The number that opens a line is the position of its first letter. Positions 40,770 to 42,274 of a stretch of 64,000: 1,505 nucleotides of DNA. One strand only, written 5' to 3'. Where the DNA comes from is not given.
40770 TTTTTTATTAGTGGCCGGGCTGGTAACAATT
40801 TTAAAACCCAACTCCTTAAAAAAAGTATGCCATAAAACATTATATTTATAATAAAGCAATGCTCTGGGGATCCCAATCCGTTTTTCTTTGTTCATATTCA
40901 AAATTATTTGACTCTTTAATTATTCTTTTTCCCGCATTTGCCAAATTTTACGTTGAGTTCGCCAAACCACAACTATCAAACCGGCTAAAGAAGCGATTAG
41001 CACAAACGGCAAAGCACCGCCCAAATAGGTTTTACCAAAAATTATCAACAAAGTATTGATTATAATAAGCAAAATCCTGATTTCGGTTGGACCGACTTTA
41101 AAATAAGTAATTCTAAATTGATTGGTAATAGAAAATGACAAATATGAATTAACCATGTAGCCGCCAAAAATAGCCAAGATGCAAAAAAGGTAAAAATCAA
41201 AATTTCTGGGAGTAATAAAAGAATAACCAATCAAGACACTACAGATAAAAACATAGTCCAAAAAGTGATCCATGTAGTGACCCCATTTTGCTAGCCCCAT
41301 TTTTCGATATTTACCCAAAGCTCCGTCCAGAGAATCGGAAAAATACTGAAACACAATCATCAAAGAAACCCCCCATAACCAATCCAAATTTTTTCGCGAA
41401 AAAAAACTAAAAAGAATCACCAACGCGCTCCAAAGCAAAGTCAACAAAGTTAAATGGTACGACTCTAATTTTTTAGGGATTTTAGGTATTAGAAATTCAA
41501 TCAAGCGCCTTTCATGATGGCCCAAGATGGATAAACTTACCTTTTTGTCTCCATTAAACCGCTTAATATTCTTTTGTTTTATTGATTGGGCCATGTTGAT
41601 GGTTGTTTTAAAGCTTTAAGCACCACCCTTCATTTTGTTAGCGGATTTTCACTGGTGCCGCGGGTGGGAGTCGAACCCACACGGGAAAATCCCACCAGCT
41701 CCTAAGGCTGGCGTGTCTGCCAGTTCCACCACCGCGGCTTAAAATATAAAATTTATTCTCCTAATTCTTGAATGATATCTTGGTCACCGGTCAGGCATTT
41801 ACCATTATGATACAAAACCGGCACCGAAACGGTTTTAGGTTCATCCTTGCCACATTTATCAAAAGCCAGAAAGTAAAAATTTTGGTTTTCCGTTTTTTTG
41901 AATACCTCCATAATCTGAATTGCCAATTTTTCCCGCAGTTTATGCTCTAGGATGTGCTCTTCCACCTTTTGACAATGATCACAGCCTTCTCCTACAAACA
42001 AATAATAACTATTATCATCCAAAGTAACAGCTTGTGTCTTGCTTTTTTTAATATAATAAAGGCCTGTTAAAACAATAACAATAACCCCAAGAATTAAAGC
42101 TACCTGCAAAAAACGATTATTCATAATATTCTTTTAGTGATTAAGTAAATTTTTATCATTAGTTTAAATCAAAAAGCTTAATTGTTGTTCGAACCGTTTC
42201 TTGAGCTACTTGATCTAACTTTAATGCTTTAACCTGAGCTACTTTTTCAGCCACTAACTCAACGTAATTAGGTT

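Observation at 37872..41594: Activase + two HgdB/DUF2229-like proteins (YjiL/YjiM-type module) next to a CDP-alcohol phosphatidyltransferase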

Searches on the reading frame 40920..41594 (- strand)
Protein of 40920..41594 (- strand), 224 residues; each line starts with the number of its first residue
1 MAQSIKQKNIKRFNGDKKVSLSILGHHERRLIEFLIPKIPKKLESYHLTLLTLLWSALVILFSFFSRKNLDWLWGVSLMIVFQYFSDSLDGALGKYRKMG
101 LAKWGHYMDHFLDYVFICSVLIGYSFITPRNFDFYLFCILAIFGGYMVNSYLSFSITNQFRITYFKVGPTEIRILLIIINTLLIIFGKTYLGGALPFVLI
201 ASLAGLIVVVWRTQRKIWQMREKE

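Call 3: search_protein_families(library=pfam, proteins=[window:40920-41594:-], max_evalue=0.01)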
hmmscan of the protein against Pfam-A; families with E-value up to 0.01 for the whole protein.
window:40920-41594:- (224 aa): 1 family
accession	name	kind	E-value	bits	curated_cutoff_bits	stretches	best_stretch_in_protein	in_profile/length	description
PF01066.26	CDP-OH_P_transf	-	2.2e-07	31.8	22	1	50-195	6-138/152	CDP-alcohol phosphatidyltransferase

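Call 4: search_protein_families(library=ncbifam, proteins=[window:40920-41594:-], max_evalue=0.01)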
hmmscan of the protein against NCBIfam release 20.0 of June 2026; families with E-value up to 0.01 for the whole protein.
window:40920-41594:- (224 aa): 2 families
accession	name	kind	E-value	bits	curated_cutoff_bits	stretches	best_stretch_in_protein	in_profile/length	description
NF040950.1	archin_ph_syn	equivalog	3.8e-09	36.7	180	1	42-213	23-184/191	archaetidylinositol phosphate synthase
NF045883.1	PIPSynth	equivalog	0.0011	18.7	170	1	64-125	43-100/197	phosphatidylinositol phosphate synthase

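Call 48: find_homologous_proteins(query=window:40920-41594:-, max_evalue=0.001)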
Query window:40920-41594:- (224 aa): 543 proteins with E <= 0.001 among 1483 candidates; the best 120 are listed.
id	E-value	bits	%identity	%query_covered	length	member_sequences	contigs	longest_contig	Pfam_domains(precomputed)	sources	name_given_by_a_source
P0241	7.0e-144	496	100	100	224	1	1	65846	PF01066.27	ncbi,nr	ncbi:MAG: hypothetical protein GF332_01705 [Candidatus Moranbacteria bacterium]|nr:hypothetical prot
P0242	2.0e-83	298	62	95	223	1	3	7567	PF01066.27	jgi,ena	-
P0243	5.5e-82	293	61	94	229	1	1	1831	PF01066.27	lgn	-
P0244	1.3e-81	292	60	93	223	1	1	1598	PF01066.27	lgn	-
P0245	1.6e-81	292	60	96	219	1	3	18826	PF01066.27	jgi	-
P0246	9.5e-81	289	61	93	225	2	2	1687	PF01066.27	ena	-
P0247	1.7e-80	288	60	95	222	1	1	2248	PF01066.27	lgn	-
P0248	2.3e-80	288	58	93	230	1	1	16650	PF01066.27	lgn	-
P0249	2.9e-80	288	60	96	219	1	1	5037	PF01066.27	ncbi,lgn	-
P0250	4.9e-80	287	60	95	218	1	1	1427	PF01066.27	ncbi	-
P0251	8.6e-80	286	60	95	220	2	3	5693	PF01066.27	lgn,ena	-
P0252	1.4e-79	285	57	98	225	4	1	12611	PF01066.27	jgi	-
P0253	3.5e-79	284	59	95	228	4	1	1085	PF01066.27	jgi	-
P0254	4.2e-79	284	55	96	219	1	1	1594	PF01066.27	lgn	-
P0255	5.3e-79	284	61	90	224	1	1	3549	PF01066.27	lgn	-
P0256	6.1e-79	283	59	95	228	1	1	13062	PF01066.27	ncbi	-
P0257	1.1e-78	282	60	96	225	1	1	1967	PF01066.27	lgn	-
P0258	1.5e-78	282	60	93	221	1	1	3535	PF01066.27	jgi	jgi:phosphatidylglycerophosphate synthase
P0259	2.7e-78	281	53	100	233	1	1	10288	PF01066.27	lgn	-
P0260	2.9e-78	281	59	95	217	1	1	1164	PF01066.27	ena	-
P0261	3.6e-78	281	56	96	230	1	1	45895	PF01066.27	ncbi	-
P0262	3.8e-78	281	59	95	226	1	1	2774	PF01066.27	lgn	-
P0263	5.6e-78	280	58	96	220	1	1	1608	PF01066.27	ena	-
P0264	6.8e-78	280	58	96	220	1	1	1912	PF01066.27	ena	-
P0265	7.6e-78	280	59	96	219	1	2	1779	PF01066.27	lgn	-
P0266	1.1e-77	279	56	96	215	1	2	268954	PF01066.27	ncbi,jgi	jgi:phosphatidylglycerophosphate synthase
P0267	1.6e-77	279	54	96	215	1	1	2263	PF01066.27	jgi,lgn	jgi:phosphatidylglycerophosphate synthase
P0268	1.9e-77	278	59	95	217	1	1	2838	PF01066.27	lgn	-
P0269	3.0e-77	278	60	94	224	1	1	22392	PF01066.27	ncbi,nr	ncbi:MAG: hypothetical protein GF349_04405 [Candidatus Magasanikbacteria bacterium]|nr:hypothetical 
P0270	3.5e-77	278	58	95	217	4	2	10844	PF01066.27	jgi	jgi:phosphatidylglycerophosphate synthase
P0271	3.7e-77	278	56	96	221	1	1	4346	PF01066.27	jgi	-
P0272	4.0e-77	277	53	96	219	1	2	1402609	PF01066.27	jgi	jgi:phosphatidylglycerophosphate synthase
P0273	4.5e-77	277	53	96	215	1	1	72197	PF01066.27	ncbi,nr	ncbi:MAG: hypothetical protein P1P90_02075 [Patescibacteria group bacterium]|nr:hypothetical protein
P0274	4.7e-77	277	56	94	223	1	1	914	PF01066.27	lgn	-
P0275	5.1e-77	277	59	94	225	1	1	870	PF01066.27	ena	-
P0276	9.7e-77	276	57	95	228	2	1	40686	PF01066.27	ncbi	-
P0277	1.2e-76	276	59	96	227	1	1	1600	PF01066.27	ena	-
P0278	1.2e-76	276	59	94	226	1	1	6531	PF01066.27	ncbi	-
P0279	1.5e-76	276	58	95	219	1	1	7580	PF01066.27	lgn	-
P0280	1.6e-76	275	58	95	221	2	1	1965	PF01066.27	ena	-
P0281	1.8e-76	275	58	95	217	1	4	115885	PF01066.27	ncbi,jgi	ncbi:MAG: CDP-alcohol phosphatidyltransferase family protein [Planctomycetota bacterium]|jgi:phospha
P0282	2.0e-76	275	57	93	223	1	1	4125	PF01066.27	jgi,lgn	-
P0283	2.4e-76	275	56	96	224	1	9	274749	PF01066.27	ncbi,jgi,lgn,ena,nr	ncbi:hypothetical protein HOF40_03255 [Candidatus Parcubacteria bacterium]|jgi:archaetidylinositol p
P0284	3.4e-76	274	55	97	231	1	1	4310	PF01066.27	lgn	-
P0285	4.5e-76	274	57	93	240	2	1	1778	PF01066.27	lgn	-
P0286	6.0e-76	274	58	95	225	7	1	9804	PF01066.27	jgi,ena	-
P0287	7.3e-76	273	58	95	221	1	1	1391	PF01066.27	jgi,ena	-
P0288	8.3e-76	273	59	89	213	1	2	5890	PF01066.27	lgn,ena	-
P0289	1.1e-75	273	58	94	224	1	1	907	PF01066.27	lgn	-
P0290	1.1e-75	273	58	92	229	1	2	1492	PF01066.27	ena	-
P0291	1.2e-75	273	57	96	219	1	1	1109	PF01066.27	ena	-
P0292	1.3e-75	272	61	93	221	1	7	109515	PF01066.27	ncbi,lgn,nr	ncbi:hypothetical protein HYV81_04615 [Candidatus Woesearchaeota archaeon]|nr:hypothetical protein [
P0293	2.0e-75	272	57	96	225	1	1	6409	PF01066.27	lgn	-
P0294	2.2e-75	272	56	97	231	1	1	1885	PF01066.27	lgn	-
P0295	2.4e-75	272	54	96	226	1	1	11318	PF01066.27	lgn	-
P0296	2.4e-75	272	58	94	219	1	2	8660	PF01066.27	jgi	jgi:phosphatidylglycerophosphate synthase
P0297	2.6e-75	271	57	95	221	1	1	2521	PF01066.27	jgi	jgi:phosphatidylglycerophosphate synthase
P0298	3.0e-75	271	55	97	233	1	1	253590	PF01066.27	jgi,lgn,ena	-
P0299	3.2e-75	271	54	96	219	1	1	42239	PF01066.27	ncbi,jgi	-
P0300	3.3e-75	271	58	96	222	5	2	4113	PF01066.27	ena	-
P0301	3.7e-75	271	57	96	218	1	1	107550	PF01066.27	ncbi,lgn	-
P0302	4.8e-75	271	57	96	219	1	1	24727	PF01066.27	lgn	-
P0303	4.9e-75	271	57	96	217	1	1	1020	PF01066.27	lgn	-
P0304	5.0e-75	271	57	95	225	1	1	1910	PF01066.27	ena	-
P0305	5.4e-75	270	56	95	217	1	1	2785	PF01066.27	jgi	-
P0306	5.8e-75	270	57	95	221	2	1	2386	PF01066.27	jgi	jgi:phosphatidylglycerophosphate synthase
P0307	6.3e-75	270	58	96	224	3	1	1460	PF01066.27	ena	-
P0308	6.4e-75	270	57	96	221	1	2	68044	PF01066.27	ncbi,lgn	-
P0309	8.4e-75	270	56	94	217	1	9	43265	PF01066.27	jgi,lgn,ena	-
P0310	1.1e-74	269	58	95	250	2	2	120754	PF01066.27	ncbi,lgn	-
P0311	1.4e-74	269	56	96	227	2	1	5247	PF01066.27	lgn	-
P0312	1.4e-74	269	57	95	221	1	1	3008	PF01066.27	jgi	jgi:phosphatidylglycerophosphate synthase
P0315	2.6e-74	268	57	96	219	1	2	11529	PF01066.27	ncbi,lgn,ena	-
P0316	3.4e-74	268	58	88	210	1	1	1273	PF01066.27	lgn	-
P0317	3.4e-74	268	56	96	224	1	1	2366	PF01066.27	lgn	-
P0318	3.9e-74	268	53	93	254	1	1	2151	PF01066.27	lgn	-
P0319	4.3e-74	267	55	96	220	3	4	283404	PF01066.27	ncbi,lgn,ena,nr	ncbi:MAG TPA: CDP-alcohol phosphatidyltransferase family protein [Candidatus Peribacterales bacteriu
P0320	4.7e-74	267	58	96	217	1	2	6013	PF01066.27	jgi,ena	-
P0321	5.2e-74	267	56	96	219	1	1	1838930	PF01066.27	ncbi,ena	-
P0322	5.7e-74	267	57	95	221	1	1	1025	PF01066.27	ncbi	-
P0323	6.2e-74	267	57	95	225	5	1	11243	PF01066.27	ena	-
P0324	6.7e-74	267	56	96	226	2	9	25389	PF01066.27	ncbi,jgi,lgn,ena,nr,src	ncbi:MAG TPA: CDP-alcohol phosphatidyltransferase family protein [Patescibacteria group bacterium]|n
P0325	7.1e-74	267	58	96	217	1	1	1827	PF01066.27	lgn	-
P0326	1.0e-73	266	52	96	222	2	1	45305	PF01066.27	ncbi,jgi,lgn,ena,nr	ncbi:hypothetical protein KKG46_02260 [Patescibacteria group bacterium]|nr:hypothetical protein [Pat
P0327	1.3e-73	266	54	93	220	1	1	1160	PF01066.27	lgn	-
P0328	1.4e-73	266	57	95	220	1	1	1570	PF01066.27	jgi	-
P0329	1.9e-73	265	56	93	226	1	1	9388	PF01066.27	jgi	jgi:archaetidylinositol phosphate synthase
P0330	2.0e-73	265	55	97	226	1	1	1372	PF01066.27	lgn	-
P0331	2.3e-73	265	57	92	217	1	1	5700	PF01066.27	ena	-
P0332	2.6e-73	265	58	93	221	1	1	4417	PF01066.27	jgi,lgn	jgi:phosphatidylglycerophosphate synthase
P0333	2.7e-73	265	55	96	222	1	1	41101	PF01066.27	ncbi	ncbi:CDP-alcohol phosphatidyltransferase family protein [Thermoproteota archaeon]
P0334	2.7e-73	265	53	96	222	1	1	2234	PF01066.27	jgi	jgi:phosphatidylglycerophosphate synthase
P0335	3.4e-73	265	55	95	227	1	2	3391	PF01066.27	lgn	-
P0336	3.7e-73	264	53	95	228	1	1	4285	PF01066.27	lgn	-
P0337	3.7e-73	264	53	96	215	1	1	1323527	PF01066.27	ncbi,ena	-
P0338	4.1e-73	264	58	96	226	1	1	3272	PF01066.27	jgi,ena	-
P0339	5.0e-73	264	58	95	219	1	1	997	PF01066.27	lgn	-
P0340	5.1e-73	264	54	97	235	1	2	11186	PF01066.27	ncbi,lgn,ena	-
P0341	5.4e-73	264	54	95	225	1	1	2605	PF01066.27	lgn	-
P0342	5.6e-73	264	56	96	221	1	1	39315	PF01066.27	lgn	-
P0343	7.4e-73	263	56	95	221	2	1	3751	PF01066.27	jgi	-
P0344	9.9e-73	263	56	95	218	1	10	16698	PF01066.27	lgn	-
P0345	1.1e-72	263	58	95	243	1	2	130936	PF01066.27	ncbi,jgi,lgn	-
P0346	1.2e-72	263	58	95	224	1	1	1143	PF01066.27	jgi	-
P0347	1.5e-72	262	56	93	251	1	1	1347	PF01066.27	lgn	-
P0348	1.5e-72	262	59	92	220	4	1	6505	PF01066.27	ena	-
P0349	2.1e-72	262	54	96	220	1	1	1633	PF01066.27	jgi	-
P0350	2.1e-72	262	55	91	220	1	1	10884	PF01066.27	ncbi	-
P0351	2.5e-72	262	55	94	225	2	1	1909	PF01066.27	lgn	-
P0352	4.7e-72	261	57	96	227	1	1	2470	PF01066.27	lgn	-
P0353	5.9e-72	261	56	96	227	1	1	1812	PF01066.27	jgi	jgi:archaetidylinositol phosphate synthase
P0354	8.1e-72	260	55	95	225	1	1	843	PF01066.27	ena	-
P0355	8.5e-72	260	57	96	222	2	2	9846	PF01066.27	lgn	-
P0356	9.2e-72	260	55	93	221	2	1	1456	PF01066.27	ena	-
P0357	9.3e-72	260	52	96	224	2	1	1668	PF01066.27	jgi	-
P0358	9.4e-72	260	56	96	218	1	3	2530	PF01066.27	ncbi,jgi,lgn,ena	-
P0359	9.4e-72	260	52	96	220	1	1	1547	PF01066.27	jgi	-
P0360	1.5e-71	259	57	96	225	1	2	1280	PF01066.27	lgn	-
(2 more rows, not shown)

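Call 50: find_encoding_contigs(protein=P0269, flank=6000, max_places=1)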
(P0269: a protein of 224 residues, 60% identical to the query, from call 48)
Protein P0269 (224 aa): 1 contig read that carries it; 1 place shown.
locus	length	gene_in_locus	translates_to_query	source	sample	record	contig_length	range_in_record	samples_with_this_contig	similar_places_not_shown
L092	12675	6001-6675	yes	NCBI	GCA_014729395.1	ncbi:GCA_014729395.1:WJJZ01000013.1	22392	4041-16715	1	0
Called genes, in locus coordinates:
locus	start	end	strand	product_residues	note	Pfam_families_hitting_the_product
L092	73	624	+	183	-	-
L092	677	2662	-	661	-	PF03030:H_PPase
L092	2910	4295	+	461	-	PF23473:LysM3_LYK4_5 (faint), PF01476:LysM, PF01551:Peptidase_M23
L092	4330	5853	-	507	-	PF13541:ChlI, PF00158:Sigma54_activat (faint), PF01078:Mg_chelatase, PF07728:AAA_5 (faint), PF00493:MCM (weak), PF13335:Mg_chelatase_C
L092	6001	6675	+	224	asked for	PF01066:CDP-OH_P_transf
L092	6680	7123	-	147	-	PF01252:Peptidase_A8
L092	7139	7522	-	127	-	PF01258:zf-dskA_traR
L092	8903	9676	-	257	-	-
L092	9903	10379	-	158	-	-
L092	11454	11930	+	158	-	PF00571:CBS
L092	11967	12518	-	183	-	PF01923:Cob_adeno_trans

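Call 51: find_encoding_contigs(protein=P0245, flank=6000, max_places=1)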
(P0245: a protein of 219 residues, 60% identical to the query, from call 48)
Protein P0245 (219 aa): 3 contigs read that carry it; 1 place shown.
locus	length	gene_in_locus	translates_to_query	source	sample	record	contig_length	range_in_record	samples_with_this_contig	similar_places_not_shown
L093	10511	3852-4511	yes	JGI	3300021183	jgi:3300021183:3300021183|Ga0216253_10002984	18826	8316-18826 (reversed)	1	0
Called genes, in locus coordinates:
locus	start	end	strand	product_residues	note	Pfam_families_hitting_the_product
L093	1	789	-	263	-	?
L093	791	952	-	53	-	-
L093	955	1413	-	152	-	PF21485:IF5A-like_N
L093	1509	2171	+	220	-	-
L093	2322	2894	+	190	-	PF01323:DSBA, PF13462:Thioredoxin_4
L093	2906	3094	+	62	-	-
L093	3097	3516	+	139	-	-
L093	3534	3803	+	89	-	-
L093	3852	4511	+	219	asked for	PF01066:CDP-OH_P_transf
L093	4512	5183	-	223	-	-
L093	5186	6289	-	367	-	PF03463:eRF1_1, PF18854:baeRF_family10, PF03464:eRF1_2, PF18859:acVLRF1, PF03465:eRF1_3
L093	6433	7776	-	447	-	PF00206:Lyase_1, PF14698:ASL_C2 (faint)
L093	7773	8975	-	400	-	PF00764:Arginosuc_synth, PF20979:Arginosuc_syn_C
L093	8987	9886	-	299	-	PF02729:OTCace_N, PF00185:OTCace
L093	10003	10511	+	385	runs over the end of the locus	-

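Call 52: find_encoding_contigs(protein=P0283, flank=6000, max_places=1)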
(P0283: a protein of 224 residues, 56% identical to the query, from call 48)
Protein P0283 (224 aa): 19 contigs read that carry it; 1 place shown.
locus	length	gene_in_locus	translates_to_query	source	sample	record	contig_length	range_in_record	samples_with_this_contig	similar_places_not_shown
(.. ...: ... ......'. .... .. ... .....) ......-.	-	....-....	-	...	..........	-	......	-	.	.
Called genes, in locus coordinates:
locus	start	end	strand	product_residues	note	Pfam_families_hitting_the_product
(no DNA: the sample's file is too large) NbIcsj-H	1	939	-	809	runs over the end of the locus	PF01588:tRNA_bind, PF03483:B3_4, PF03484:B5, PF17759:tRNA_synthFbeta, PF03147:FDX-ACB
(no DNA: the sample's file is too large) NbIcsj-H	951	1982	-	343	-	PF02912:Phe_tRNA-synt_N, PF01409:tRNA-synt_2d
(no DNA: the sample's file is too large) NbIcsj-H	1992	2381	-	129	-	-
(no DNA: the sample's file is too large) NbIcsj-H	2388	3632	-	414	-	PF02163:Peptidase_M50, PF13180:PDZ_2 (weak)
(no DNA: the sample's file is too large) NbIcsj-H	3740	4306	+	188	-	PF04011:LemA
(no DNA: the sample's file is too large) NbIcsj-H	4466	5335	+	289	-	PF05569:Peptidase_M56 (weak), PF01435:Peptidase_M48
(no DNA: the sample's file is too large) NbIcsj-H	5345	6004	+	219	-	PF05708:Peptidase_C92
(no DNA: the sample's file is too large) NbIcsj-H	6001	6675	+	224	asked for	PF01066:CDP-OH_P_transf (weak)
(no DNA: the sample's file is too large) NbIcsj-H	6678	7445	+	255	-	PF00106:adh_short, PF08659:KR, PF13561:adh_short_C2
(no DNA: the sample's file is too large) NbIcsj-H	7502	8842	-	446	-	PF02878:PGM_PMM_I, PF02879:PGM_PMM_II, PF02880:PGM_PMM_III, PF00408:PGM_PMM_IV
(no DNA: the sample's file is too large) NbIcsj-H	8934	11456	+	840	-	PF02861:Clp_N, PF23569:NBD_SMAX1, PF00004:AAA, PF17871:AAA_lid_9, PF00004:AAA, PF07724:AAA_2, PF07728:AAA_5, PF10431:ClpB_D2-small, +12 more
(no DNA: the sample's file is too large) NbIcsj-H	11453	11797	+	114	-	-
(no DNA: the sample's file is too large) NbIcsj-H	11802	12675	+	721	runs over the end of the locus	-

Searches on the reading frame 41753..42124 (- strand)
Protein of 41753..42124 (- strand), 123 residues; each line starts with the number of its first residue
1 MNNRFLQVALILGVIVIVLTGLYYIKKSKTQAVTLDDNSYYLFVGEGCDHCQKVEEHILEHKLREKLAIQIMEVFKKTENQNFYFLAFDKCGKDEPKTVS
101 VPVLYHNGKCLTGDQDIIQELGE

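Call 3: search_protein_families(library=pfam, proteins=[window:41753-42124:-], max_evalue=0.01)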
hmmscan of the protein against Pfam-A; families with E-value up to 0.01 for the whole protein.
window:41753-42124:- (123 aa): 1 family
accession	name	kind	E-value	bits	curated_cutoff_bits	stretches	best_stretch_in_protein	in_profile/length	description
PF13417.12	GST_N_3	-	0.0012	19.6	22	1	43-122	2-68/75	Glutathione S-transferase, N-terminal domain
